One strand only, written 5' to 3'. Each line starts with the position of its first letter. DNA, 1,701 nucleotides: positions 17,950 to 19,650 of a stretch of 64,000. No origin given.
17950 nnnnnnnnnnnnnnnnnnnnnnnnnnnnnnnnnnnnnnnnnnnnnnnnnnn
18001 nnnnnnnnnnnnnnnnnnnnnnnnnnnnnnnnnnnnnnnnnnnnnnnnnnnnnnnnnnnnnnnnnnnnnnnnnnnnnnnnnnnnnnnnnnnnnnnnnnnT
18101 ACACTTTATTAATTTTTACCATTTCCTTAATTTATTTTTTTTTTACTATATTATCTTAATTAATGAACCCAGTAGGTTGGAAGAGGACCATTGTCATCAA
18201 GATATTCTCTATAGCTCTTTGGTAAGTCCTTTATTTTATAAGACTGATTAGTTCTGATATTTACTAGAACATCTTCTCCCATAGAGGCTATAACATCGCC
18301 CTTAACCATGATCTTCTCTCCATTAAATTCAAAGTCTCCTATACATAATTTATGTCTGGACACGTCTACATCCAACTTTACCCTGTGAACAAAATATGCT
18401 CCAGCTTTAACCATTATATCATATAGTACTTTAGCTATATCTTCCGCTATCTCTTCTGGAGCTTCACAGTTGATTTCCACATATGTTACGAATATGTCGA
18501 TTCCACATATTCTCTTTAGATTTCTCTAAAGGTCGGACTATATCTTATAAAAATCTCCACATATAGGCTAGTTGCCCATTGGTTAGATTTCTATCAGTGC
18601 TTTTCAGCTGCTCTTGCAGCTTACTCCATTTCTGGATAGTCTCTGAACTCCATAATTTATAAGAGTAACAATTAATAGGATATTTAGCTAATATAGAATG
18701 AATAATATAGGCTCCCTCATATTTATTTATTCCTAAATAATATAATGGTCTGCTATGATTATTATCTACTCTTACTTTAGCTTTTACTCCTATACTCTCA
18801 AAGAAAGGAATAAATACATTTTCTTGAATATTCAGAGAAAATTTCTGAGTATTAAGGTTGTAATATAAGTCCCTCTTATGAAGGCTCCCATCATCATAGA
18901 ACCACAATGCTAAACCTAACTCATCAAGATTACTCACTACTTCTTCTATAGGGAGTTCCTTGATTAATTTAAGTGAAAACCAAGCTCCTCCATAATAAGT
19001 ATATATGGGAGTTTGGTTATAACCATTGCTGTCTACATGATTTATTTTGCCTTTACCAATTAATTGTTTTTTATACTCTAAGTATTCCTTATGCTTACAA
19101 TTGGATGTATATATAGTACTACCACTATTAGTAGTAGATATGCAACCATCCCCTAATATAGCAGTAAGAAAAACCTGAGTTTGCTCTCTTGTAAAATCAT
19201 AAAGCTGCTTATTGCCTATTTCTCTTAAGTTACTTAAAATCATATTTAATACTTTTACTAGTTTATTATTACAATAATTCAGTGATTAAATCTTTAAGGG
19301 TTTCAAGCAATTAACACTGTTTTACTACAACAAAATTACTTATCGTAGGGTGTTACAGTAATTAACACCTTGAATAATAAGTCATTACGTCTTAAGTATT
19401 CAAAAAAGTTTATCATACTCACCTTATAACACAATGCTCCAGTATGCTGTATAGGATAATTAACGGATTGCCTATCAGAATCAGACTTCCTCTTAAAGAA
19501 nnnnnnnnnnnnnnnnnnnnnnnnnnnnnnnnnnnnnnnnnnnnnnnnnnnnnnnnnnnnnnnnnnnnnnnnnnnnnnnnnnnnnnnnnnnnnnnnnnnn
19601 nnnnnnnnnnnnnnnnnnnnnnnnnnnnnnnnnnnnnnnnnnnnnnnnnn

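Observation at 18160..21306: DNA polymerase gene split by a group I intron with a nested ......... homing endonuclease; splice junction resolved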

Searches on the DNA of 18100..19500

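Call 3: search_rna_families(source=window, start=18100, end=19500, threshold=evalue, max_evalue=10, show_alignments=4)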
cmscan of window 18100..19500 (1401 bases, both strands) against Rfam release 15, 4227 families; matches with E-value up to 10: 10.
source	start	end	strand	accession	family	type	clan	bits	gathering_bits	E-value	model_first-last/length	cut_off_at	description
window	18514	18748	-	RF00028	Intron_gpI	Intron;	-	35.1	50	6.4e-07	1-253/253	no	Group I catalytic intron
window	18766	18851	-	RF02971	emrB-Lactobacillus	Gene; sRNA;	-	22.4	60.8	1.3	1-66/66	no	emrB-Lactobacillus RNA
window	19249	19314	+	RF02900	AaHKsRNA82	Gene; sRNA;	-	21.3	51.4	2.7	1-81/81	no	Aggregatibacter sRNA 82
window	18601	18658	-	RF03081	DUF805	Cis-reg;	CL00115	20.2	51.1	0.88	1-68/68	no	DUF805 RNA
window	18471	18571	-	RF02426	SpF03_sRNA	Gene; sRNA;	-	19.4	50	8.8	1-106/106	no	Streptococcus sRNA SpF03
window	18874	18911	+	RF01519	CC0196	Gene; sRNA;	-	18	35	0.34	1-58/58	no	Caulobacter sRNA CC0196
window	18975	19021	+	RF03876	mir-7132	Gene; miRNA;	-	16.4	70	8.1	1-60/60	no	mir-7132 microRNA precursor family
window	18128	18184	+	RF02125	JPX_2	Gene; lncRNA;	-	15.2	48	4.2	11-69/69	no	JPX transcript, XIST activator conserved region 2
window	19116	19166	-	RF04081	mir-1992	Gene; miRNA;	-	15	70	5.9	1-75/75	no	mir-1992 microRNA precursor family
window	18515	18594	+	RF00144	mir-199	Gene; miRNA;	-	14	60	7.7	1-80/80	no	mir-199 microRNA precursor family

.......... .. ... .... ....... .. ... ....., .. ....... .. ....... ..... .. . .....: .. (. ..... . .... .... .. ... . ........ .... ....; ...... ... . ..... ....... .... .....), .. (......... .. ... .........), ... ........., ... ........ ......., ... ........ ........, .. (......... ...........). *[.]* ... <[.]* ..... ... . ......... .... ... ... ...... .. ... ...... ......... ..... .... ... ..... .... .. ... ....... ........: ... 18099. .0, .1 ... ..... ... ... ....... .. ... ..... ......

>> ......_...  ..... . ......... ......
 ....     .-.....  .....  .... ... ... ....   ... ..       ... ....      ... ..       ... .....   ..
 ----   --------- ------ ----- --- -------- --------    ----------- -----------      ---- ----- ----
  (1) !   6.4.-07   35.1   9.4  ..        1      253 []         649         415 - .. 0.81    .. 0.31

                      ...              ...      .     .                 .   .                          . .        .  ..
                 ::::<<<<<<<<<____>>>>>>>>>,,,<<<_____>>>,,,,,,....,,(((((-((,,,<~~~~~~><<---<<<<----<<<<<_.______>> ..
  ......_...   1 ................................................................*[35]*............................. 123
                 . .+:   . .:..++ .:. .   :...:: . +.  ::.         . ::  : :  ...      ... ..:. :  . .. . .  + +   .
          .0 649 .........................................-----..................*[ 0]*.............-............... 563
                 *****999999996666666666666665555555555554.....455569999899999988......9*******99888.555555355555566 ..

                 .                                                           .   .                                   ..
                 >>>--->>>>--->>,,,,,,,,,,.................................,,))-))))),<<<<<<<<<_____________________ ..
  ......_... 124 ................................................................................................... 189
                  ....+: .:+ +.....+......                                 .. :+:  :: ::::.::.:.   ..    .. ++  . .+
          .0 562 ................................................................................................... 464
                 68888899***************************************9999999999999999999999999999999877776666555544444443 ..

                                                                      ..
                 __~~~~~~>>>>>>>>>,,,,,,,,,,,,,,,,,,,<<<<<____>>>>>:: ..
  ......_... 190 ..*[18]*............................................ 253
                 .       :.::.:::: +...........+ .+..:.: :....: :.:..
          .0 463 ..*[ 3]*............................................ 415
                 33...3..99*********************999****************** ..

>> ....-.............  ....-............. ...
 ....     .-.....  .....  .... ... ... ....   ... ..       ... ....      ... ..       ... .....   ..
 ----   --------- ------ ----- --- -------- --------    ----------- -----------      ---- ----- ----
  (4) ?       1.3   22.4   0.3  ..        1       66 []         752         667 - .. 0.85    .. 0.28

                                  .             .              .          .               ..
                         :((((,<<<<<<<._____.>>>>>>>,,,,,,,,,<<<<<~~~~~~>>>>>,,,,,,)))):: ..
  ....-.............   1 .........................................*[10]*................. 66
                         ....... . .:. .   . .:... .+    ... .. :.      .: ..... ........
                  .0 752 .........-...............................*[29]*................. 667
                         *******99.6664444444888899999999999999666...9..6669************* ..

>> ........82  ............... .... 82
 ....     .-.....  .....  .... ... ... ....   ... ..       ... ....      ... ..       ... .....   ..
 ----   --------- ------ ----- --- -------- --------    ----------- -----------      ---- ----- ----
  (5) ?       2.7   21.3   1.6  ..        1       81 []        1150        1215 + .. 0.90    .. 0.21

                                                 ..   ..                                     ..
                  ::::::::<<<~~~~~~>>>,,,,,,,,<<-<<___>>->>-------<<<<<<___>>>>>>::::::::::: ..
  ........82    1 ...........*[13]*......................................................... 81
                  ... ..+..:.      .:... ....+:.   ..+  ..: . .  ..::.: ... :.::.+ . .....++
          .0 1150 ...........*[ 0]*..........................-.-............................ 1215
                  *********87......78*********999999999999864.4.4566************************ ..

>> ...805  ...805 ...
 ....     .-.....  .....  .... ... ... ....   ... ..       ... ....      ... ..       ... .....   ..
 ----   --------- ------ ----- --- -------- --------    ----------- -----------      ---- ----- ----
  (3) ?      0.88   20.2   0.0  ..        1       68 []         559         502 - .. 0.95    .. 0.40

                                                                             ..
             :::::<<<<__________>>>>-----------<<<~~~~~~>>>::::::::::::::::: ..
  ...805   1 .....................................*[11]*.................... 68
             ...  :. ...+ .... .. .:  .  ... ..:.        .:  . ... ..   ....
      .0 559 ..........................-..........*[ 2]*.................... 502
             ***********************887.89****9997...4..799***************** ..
